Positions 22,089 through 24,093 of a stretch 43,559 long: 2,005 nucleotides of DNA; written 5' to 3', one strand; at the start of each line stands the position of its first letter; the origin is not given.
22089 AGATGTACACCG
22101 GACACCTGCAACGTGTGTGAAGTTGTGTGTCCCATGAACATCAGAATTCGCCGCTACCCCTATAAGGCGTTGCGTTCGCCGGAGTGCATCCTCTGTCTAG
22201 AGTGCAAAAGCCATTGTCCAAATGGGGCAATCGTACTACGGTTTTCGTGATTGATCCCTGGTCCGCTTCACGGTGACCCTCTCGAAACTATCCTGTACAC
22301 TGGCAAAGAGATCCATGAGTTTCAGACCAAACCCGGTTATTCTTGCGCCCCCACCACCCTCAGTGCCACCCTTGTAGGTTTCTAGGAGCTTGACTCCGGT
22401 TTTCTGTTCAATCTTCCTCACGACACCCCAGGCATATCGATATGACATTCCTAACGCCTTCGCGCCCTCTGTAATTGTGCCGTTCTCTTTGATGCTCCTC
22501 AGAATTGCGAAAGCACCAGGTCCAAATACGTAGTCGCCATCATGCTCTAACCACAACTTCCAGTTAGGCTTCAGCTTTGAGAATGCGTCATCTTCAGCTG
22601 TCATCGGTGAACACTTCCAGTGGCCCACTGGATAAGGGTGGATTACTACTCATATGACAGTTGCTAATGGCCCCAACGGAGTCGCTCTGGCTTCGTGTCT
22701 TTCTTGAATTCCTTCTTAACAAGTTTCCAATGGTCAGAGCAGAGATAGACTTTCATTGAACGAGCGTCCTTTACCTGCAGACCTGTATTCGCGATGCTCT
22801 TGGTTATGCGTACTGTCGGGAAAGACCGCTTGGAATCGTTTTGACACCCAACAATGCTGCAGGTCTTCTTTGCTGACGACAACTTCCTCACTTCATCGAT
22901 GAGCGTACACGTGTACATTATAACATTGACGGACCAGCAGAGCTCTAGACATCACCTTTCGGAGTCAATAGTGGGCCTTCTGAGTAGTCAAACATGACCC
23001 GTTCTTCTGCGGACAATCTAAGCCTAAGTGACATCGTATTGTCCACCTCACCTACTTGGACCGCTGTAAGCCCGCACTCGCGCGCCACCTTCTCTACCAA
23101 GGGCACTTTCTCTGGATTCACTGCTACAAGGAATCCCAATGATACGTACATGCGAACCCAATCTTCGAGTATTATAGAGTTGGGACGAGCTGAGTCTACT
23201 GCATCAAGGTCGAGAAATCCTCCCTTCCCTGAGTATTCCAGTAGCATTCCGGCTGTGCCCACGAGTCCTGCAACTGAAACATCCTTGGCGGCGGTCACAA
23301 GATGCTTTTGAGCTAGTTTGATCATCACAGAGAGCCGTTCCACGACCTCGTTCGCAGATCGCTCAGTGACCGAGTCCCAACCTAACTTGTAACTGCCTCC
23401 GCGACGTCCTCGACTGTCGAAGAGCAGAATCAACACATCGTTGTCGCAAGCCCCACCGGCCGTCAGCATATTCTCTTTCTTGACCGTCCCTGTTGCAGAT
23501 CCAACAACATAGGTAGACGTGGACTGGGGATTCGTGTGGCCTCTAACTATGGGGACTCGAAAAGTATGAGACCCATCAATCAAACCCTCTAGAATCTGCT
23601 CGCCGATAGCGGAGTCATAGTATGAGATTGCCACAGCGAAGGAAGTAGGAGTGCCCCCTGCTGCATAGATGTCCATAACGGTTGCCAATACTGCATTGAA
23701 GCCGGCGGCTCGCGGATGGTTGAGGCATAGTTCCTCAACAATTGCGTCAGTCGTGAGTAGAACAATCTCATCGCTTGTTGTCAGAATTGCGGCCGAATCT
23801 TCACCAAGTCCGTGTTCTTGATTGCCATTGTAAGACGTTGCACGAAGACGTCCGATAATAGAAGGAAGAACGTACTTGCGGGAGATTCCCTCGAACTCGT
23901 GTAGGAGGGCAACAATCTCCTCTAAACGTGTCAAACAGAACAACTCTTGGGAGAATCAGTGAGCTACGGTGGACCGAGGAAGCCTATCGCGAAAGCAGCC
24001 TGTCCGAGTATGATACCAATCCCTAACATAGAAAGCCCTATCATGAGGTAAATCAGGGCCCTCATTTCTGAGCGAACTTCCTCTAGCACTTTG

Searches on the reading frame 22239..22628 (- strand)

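Call 82: search_protein_families(library=ncbifam, proteins=[window:22239-22628:-], max_evalue=0.01)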
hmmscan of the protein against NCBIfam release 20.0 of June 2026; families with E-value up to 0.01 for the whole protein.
window:22239-22628:- (130 aa): 2 families
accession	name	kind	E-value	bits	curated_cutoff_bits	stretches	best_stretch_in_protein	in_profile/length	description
TIGR00637.1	ModE_repress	subfamily_domain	2.9e-20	72.1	98.5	1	36-121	3-87/100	ModE molybdate transport repressor domain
NF007957.0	PRK10676.1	equivalog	1.5e-13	50.5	369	1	37-111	19-92/263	molybdenum-dependent transcriptional regulator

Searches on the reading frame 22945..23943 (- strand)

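Call 77: search_protein_families(library=pfam, proteins=[window:22945-23940:-], max_evalue=0.1)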
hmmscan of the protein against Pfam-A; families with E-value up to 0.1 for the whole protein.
window:22945-23940:- (331 aa): 2 families
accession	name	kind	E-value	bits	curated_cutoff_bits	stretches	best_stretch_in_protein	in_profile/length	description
PF00586.29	AIRS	-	3.8e-14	53.5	24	1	47-153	2-112/112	AIR synthase related protein, N-terminal domain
PF02769.27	AIRS_C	-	8.6e-13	49.2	23.1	1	185-307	24-153/156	AIR synthase related protein, C-terminal domain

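Call 82: search_protein_families(library=ncbifam, proteins=[window:22948-23943:-], max_evalue=0.01)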
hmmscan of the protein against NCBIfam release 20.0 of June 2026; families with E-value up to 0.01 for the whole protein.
window:22948-23943:- (332 aa): 16 families
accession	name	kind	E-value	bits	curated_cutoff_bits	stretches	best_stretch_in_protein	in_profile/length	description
TIGR03267.1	methan_mark_2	hypoth_equivalog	2.1e-67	227.5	365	1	7-322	2-317/323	methanogenesis marker 2 protein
TIGR04049.1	AIR_rel_sll0787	hypoth_equivalog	2.4e-61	207.6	321.3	1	8-326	2-316/318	sll0787 family AIR synthase-like protein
TIGR04050.1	MSMEG_0567_Cter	hypoth_equivalog_domain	1.2e-34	120.2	312.2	1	23-298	9-275/296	MSMEG_0567/sll0787 family protein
TIGR01379.1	thiL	equivalog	3.1e-19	69.1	184.15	1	30-319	6-312/320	thiamine-phosphate kinase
TIGR00476.1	selD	equivalog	5.7e-10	38.9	125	1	45-250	43-252/311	selenide, water dikinase SelD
NF004353.0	PRK05731.2-2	equivalog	6e-10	38.7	301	1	43-194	15-166/311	thiamine-phosphate kinase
TIGR01736.1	FGAM_synth_II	equivalog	3e-09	35.8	525.75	1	115-314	130-344/718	phosphoribosylformylglycinamidine synthase subunit PurL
NF010705.0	PRK14105.1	equivalog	2.3e-08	33.3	291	1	41-173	41-173/345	selenide, water dikinase SelD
NF002290.1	PRK01213.1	equivalog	2.4e-08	32.7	648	1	47-313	423-702/723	phosphoribosylformylglycinamidine synthase subunit PurL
NF004351.0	PRK05731.1-4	equivalog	3e-08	33.2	324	1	32-208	22-201/321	thiamine-phosphate kinase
NF002098.0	PRK00943.1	equivalog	1e-06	27.9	299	1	48-231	49-237/347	selenide, water dikinase SelD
TIGR00878.1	purM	equivalog_domain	3.5e-06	26.5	236.35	1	63-179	56-182/332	phosphoribosylformylglycinamidine cyclo-ligase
NF004350.0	PRK05731.1-1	equivalog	5.9e-05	22.1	441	1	41-249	22-239/325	thiamine-phosphate kinase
NF010690.0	PRK14090.1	equivalog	6e-05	21.5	1047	1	85-254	86-267/601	phosphoribosylformylglycinamidine synthase subunit PurL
NF003672.0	PRK05297.1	equivalog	0.0043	14.5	783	1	194-315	474-591/1290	phosphoribosylformylglycinamidine synthase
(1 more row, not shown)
